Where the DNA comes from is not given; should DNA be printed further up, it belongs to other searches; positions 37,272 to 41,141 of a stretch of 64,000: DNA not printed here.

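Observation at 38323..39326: Member 4 is a chimera: a member-2-like tract and a member-3-like tract abut at about 39049-39070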

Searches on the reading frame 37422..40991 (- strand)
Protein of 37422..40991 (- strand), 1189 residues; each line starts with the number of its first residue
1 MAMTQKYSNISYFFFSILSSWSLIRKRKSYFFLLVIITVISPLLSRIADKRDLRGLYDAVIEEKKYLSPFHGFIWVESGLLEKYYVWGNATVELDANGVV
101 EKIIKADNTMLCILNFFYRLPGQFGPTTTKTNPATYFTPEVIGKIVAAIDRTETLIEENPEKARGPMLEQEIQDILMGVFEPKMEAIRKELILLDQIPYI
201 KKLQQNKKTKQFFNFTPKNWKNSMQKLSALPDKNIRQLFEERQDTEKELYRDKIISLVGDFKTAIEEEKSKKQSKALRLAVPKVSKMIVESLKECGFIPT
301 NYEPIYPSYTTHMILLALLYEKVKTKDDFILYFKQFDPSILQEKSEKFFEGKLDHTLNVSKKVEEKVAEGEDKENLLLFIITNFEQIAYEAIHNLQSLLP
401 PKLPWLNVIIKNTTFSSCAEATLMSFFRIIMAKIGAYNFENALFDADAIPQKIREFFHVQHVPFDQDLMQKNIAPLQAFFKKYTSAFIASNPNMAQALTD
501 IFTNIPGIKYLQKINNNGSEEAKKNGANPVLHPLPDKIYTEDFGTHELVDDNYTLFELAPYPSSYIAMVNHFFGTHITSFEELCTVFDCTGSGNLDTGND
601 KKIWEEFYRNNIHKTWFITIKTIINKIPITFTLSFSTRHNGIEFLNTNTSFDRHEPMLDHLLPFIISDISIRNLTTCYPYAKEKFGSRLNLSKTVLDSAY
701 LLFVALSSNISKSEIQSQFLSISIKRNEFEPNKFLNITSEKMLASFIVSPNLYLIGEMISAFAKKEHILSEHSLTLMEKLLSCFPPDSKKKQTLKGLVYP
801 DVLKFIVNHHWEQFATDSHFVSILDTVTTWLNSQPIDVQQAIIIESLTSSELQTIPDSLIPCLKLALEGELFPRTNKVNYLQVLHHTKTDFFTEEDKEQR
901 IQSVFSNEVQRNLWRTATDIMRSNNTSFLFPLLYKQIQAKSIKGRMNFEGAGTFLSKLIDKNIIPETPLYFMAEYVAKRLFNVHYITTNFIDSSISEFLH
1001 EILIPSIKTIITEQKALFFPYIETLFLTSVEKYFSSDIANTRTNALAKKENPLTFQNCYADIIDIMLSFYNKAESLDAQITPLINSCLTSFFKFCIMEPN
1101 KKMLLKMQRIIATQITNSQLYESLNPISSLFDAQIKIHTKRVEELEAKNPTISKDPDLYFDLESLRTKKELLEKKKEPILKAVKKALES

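Call 7: search_protein_families(library=pfam, proteins=[window:37422-40991:-], max_evalue=1)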
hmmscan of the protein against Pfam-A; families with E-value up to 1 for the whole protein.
window:37422-40991:- (1189 aa): 0 families

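Call 8: find_homologous_proteins(query=window:37422-40991:-)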
Query window:37422-40991:- (1189 aa): 5 proteins with E <= 0.001 among 8000 candidates.
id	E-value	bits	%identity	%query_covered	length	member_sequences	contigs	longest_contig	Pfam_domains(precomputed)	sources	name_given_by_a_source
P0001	0.0e+0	2662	100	100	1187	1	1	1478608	-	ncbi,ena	-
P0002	0.0e+0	1509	61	98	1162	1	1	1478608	-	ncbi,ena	-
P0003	0.0e+0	1441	61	98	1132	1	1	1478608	-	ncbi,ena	-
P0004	4.7e-118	414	29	90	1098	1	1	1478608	-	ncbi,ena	-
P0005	1.1e-49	187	30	48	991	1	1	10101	-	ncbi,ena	-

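Call 10: list_cluster_members(proteins=[P0001, P0004, P0005])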
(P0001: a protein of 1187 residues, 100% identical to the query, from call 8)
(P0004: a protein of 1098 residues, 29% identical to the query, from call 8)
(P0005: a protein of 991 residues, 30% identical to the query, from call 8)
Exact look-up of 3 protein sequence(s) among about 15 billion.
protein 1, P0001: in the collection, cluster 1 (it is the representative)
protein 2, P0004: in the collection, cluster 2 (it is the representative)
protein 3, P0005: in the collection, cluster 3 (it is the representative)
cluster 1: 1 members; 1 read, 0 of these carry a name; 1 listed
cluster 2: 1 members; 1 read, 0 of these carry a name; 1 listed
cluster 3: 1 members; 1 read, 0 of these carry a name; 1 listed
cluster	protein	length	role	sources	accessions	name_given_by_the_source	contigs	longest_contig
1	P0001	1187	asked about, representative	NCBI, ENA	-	-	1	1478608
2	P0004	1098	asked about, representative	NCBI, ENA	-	-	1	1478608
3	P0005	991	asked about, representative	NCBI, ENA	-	-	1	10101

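Call 11: find_encoding_contigs(protein=P0005, flank=10000)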
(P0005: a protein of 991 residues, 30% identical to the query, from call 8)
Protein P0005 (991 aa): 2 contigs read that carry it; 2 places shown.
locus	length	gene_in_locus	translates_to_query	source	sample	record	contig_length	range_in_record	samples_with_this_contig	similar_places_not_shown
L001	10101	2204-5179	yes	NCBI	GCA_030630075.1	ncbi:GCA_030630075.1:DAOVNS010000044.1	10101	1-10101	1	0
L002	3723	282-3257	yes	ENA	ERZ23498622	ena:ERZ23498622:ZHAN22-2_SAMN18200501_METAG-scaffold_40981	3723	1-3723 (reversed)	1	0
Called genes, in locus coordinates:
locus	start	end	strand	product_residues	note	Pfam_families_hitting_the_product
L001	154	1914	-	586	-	PF01336:tRNA_anti-codon, PF00152:tRNA-synt_2, PF02938:GAD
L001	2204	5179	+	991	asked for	-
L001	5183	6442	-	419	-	PF00149:Metallophos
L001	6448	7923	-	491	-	PF00483:NTP_transferase, PF02348:CTP_transf_3 (weak), PF12804:NTP_transf_3, PF25084:LbH_EIF2B, PF25087:GMPPB_C, PF00132:Hexapep (weak), PF25084:LbH_EIF2B (weak), PF25087:GMPPB_C, +2 more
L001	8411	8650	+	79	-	PF01541:GIY-YIG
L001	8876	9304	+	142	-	PF00254:FKBP_C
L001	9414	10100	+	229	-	?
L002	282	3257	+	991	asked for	-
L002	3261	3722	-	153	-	?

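Call 12: find_encoding_contigs(protein=P0001, flank=10000)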
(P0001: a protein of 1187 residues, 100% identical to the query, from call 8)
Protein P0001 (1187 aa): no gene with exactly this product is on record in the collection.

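Call 13: find_encoding_contigs(protein=P0004, flank=10000)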
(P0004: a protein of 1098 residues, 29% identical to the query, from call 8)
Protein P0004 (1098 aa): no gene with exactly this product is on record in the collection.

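Call 14: find_related_loci(query=window:37422-40991:-, collection=genome_contigs, flank=10000)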
Query window:37422-40991:- (1189 aa) in genome_contigs; peptide patterns used: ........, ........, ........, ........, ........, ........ (x = any residue, [..] = any of these).
46 stretches matched a pattern, but none encodes a relative of the query by tblastn (E <= 1e-3).

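Call 26: search_solved_structures(query=A1, max_evalue=1)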
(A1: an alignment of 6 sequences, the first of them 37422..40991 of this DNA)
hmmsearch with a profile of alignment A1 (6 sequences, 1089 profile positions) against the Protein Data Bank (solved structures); distinct sequences matched with E-value up to 1: 3.
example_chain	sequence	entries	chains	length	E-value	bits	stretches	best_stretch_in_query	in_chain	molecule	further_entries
5j10_A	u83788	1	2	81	0.45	11.5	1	195-254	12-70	peptide design 2L4HC2_24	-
2c5i_T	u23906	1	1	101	0.65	11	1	141-208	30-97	T-SNARE AFFECTING A LATE GOLGI COMPARTMENT PROTEIN 1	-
2c5j_A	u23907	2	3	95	0.78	10.7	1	141-197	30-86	T-SNARE AFFECTING A LATE GOLGI COMPARTMENT PROTEIN 1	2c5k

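Call 27: find_related_loci(query=A1, collection=metagenome_contigs, flank=10000)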
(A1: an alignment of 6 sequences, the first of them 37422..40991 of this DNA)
Query A1 (1189 aa) in metagenome_contigs; peptide patterns used: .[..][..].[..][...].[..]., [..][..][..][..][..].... (x = any residue, [..] = any of these).
154 stretches matched a pattern; 1 encode a relative of the query (tblastn E <= 1e-3); 1 distinct loci.
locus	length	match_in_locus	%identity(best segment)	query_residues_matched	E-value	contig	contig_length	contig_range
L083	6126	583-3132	32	24-867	9e-133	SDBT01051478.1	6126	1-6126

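Call 39: search_protein_families(library=padloc, proteins=[window:37422-40991:-, P0004, P0005], max_evalue=0.1)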
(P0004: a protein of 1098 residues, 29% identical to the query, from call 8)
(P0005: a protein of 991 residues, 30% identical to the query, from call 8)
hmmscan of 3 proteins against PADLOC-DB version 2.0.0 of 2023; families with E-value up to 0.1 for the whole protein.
window:37422-40991:- (1189 aa): 0 families

P0004 (1098 aa): 0 families

P0005 (991 aa): 0 families

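Call 40: search_protein_families(library=ncbifam, proteins=[window:37422-40991:-, P0004, P0005], max_evalue=0.1)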
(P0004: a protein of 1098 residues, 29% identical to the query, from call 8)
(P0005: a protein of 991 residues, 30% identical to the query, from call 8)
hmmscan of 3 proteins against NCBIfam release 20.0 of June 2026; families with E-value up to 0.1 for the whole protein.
window:37422-40991:- (1189 aa): 0 families

P0004 (1098 aa): 0 families

P0005 (991 aa): 1 family
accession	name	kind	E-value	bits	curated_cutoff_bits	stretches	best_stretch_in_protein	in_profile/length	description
NF007266.0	PRK09722.1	equivalog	0.03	13.8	271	1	841-886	146-192/230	D-allulose 6-phosphate 3-epimerase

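Call 41: search_protein_representatives(alignment_id=A1)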
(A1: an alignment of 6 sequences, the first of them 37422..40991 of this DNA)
Query: 6 sequences, 1089 profile positions. Proteins with E-value up to 0.001 (for the whole library): 309; up to 1e-10: 134; up to 1e-30: 27. The best 150 are listed.
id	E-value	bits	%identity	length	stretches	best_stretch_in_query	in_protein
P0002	0.0e+00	1677.4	-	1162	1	3-1088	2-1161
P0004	0.0e+00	1469.2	-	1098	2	3-498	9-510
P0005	0.0e+00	1073.0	-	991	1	3-937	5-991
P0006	7.8e-200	683.0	-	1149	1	5-1079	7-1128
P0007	1.4e-112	394.1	-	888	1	9-767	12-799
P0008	5.6e-103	362.3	-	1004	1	14-760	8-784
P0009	8.1e-99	348.5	-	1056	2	243-711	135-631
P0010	3.2e-98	346.5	-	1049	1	8-834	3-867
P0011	7.9e-92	325.3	-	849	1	9-659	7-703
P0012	1.8e-80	287.7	-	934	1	5-808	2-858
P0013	3.5e-79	283.4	-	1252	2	9-576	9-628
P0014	9.4e-73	262.2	-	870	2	356-660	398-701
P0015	3.9e-72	260.1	-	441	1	256-622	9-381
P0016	4.6e-72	259.9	-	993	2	185-984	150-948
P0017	2.4e-68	247.6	-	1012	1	29-994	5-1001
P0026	5.1e-41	157.1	-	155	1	11-148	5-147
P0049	7.4e-22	93.7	-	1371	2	30-405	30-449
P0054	9.1e-21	90.0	-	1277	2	10-1063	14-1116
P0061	4.8e-19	84.3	-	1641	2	3-417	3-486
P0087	1.3e-15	72.9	-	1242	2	9-758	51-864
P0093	1.4e-14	69.5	-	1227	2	88-439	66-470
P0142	2.8e-10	55.3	-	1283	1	12-402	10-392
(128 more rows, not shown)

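Call 44: find_homologous_proteins(query=A2, max_evalue=0.00001)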
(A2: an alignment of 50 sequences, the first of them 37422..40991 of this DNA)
Query A2 (50 sequences) (1189 aa, profile of the alignment): 5 proteins with E <= 0.00001 among 8000 candidates.
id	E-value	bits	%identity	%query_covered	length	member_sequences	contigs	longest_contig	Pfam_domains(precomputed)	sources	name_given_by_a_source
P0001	2.4e-218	746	100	100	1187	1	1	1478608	-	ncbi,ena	-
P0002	1.2e-214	734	61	98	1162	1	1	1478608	-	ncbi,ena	-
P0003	1.7e-206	707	61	98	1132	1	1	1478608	-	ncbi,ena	-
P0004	1.4e-180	621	29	90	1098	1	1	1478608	-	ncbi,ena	-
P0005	2.8e-168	580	30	48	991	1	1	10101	-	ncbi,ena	-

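Call 47: search_solved_structures(query=A2, max_evalue=1)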
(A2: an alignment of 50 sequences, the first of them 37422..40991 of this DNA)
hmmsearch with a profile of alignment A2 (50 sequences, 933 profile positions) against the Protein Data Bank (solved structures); distinct sequences matched with E-value up to 1: 28.
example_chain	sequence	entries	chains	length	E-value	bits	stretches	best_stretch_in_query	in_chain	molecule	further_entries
7jh6_A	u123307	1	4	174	0.0028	19.3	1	799-926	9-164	Two-domain di-Zn(II) and porphyrin-binding protein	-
5zuv_A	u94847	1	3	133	0.05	15.2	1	132-251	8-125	Spike glycoprotein,Spike glycoprotein,inhibitor EK1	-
9rgy_A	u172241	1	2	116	0.12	13.9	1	164-252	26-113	sc-apCC3-CW-0NTT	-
5h78_A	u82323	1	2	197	0.12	13.9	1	672-909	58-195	cAMP-dependent protein kinase type II-alpha regulatory subunit,DHR14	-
5cwh_A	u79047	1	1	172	0.15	13.6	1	673-912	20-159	Designed helical repeat protein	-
4tko_B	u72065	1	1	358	0.15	13.6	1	132-255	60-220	EmrA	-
2d1l_A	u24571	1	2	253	0.23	13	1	172-253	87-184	Metastasis suppressor protein 1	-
4n21_A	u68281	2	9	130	0.24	12.9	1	661-772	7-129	GP2 Ectodomain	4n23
6zff_A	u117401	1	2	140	0.28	12.7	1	161-253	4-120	DNA double-strand break repair Rad50 ATPase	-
5mfm_C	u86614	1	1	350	0.33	12.5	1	774-900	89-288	Importin subunit alpha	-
5mfm_A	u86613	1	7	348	0.36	12.4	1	774-900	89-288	YIIIM6AII_GS11_(KR)5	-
7wu7_6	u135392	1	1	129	0.36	12.3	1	138-245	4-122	Prefoldin subunit 6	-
2zqm_A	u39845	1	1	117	0.39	12.2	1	169-255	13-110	Prefoldin beta subunit 1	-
5amo_A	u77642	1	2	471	0.4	12.2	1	133-259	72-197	NOELIN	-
8qae_A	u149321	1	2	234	0.46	12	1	156-270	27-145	sc-apCC-6-SLLA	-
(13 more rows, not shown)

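Call 48: search_protein_families(library=pfam, proteins=[P0013, P0049, P0061, P0054, P0087, P0093, P0142, P0026], max_evalue=0.01)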
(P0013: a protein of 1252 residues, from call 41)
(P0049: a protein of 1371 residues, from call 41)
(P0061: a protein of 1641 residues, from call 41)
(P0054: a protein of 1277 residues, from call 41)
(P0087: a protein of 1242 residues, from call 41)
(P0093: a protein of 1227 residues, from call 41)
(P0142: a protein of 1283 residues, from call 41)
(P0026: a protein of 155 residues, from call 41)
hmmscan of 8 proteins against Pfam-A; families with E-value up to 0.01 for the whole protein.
P0013 (1252 aa): 0 families

P0049 (1371 aa): 0 families

P0061 (1641 aa): 4 families
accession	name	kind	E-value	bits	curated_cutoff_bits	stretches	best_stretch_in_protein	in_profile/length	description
PF05597.16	Phasin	-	4.7e-07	30.4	28.8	0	975-1005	28-59/126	Poly(hydroxyalcanoate) granule associated protein (phasin)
PF24272.1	DUF7468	-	7.1e-05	23.4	27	0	972-994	6-28/69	Family of unknown function (DUF7468)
PF06260.17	DUF1024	-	9.4e-05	23.1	27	0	1044-1079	16-52/82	Protein of unknown function (DUF1024)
PF09793.14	AD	-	0.0043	17.4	23.4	0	886-918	12-44/90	Anticodon-binding domain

P0054 (1277 aa): 0 families

P0087 (1242 aa): 0 families

P0093 (1227 aa): 0 families

P0142 (1283 aa): 0 families

P0026 (155 aa): 0 families

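Call 52: list_cluster_members(proteins=[P0006, P0007, P0008, P0009, P0010, P0011, P0012, P0013, P0016, P0017])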
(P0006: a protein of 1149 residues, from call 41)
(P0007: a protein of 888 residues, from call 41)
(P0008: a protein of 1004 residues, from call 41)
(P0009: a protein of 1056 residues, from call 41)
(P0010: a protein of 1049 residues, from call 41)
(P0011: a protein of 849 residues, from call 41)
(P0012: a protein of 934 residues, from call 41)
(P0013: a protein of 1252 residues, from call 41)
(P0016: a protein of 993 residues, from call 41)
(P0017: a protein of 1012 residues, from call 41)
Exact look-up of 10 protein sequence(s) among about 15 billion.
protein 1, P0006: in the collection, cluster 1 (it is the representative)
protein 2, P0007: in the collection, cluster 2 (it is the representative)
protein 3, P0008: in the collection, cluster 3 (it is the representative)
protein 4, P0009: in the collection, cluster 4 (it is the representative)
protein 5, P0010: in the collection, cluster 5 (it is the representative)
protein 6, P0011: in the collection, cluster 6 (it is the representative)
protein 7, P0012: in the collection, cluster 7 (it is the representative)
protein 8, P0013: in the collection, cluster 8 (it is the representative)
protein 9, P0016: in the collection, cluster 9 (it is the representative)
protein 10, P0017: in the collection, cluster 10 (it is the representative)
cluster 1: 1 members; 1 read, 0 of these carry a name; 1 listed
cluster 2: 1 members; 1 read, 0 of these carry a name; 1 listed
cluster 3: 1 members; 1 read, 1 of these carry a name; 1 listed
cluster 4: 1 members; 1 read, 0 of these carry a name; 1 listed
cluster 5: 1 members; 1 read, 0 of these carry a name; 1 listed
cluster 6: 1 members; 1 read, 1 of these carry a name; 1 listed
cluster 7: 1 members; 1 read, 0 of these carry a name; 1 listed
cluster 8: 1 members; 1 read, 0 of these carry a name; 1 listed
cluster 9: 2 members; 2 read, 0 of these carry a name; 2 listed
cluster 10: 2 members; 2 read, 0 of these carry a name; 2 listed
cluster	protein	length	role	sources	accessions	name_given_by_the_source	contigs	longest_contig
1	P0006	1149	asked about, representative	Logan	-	-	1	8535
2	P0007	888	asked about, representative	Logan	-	-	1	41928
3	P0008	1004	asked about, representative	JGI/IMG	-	Leucine-rich repeat (LRR) protein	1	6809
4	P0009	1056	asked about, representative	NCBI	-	-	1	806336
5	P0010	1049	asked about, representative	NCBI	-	-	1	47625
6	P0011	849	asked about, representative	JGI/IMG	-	hypothetical protein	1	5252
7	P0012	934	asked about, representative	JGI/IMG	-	-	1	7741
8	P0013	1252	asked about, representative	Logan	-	-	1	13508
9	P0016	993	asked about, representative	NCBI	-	-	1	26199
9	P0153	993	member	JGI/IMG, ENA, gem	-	-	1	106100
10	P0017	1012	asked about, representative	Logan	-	-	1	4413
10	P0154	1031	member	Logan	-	-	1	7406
